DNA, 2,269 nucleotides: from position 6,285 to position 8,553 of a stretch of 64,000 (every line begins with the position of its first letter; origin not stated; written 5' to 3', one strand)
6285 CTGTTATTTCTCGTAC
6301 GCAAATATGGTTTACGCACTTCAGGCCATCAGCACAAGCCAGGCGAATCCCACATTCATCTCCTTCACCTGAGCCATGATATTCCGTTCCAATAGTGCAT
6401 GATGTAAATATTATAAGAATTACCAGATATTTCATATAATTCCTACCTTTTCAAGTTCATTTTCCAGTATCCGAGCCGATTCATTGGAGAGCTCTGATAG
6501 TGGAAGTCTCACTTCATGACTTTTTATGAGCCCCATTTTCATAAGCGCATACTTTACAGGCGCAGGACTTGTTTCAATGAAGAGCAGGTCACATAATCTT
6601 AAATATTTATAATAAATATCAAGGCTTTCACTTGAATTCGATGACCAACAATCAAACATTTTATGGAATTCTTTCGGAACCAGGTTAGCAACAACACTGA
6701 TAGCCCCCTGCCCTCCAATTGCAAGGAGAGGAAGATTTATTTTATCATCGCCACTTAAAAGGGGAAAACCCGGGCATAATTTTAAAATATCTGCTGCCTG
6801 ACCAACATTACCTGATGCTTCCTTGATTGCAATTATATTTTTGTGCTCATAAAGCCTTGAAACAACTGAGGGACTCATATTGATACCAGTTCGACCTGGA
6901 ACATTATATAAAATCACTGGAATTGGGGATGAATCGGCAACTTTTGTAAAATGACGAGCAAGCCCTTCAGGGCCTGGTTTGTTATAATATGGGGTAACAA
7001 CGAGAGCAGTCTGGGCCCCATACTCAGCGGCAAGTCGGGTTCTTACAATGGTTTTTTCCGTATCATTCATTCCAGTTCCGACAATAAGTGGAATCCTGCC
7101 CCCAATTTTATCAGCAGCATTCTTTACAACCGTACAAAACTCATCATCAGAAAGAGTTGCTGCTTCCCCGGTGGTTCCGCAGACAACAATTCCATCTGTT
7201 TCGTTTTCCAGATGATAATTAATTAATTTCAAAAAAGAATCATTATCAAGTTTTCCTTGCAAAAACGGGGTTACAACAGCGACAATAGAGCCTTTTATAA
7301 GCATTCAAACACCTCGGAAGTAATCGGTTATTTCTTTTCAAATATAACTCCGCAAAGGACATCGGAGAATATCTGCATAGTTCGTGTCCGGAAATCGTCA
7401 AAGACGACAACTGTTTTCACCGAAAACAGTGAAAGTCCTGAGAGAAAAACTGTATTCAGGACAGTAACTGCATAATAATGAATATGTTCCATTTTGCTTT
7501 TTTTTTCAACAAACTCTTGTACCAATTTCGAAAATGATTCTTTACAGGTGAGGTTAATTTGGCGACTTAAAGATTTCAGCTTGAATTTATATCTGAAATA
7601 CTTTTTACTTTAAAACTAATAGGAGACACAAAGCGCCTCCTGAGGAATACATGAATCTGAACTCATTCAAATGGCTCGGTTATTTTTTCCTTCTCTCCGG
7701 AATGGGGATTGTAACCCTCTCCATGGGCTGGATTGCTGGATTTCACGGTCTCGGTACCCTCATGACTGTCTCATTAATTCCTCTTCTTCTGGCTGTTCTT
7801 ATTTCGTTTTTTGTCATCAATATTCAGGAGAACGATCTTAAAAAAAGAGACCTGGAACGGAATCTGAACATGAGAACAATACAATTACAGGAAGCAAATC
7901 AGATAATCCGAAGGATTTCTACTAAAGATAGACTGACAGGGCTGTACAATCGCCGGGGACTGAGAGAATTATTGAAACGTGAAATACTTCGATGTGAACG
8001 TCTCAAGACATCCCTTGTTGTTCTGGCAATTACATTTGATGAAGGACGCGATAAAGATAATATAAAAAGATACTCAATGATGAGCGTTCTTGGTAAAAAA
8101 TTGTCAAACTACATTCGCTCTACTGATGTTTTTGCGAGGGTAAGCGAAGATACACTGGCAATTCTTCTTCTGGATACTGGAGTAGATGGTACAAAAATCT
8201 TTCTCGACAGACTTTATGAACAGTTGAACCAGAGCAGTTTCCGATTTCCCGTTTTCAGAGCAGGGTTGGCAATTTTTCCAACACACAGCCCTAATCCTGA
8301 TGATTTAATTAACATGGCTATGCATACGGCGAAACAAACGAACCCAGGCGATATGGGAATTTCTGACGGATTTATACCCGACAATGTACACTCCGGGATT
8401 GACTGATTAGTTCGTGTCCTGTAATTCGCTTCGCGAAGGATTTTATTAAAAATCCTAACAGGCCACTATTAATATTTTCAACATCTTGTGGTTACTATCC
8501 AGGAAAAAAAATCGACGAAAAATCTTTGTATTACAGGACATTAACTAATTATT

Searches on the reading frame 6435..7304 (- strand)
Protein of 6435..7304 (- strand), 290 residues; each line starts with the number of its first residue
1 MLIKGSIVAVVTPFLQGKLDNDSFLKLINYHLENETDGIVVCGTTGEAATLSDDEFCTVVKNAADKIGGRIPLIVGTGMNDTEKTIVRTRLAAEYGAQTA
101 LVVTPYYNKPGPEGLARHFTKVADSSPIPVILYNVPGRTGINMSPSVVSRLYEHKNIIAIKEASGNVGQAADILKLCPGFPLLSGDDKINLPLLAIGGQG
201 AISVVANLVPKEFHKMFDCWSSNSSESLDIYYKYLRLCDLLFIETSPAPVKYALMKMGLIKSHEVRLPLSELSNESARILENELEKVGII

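Call 13: search_protein_families(library=pfam, proteins=[window:6435-7304:-], max_evalue=0.01)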
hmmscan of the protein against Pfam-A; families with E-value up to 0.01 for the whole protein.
window:6435-7304:- (290 aa): 1 family
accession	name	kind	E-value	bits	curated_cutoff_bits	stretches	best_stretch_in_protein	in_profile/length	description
PF00701.28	DHDPS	-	4.1e-82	275.6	22.1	1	4-285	3-287/289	Dihydrodipicolinate synthetase family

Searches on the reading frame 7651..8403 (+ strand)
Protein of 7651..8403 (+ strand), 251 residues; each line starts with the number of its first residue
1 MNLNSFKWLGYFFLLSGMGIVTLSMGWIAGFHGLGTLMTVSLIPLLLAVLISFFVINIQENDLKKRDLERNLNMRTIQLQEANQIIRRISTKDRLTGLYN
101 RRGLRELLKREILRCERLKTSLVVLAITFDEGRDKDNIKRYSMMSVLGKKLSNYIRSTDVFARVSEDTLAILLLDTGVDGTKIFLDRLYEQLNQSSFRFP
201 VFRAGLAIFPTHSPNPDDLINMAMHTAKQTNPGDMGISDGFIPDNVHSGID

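Call 13: search_protein_families(library=pfam, proteins=[window:7651-8403:+], max_evalue=0.01)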
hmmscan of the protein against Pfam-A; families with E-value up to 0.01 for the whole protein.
window:7651-8403:+ (251 aa): 1 family
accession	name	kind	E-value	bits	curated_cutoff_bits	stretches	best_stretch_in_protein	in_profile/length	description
PF00990.26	GGDEF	-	1.4e-12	48.1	23.8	2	92-130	3-41/161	Diguanylate cyclase, GGDEF domain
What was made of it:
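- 7651..8406 (+): Conserved neighbour: membrane-anchored degenerate GGDEF protein (RVSEDT in place of GGDEF). Possible pathway partner (inferred). Pfam GGDEF E 1.4e-12, partial match (call 13).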
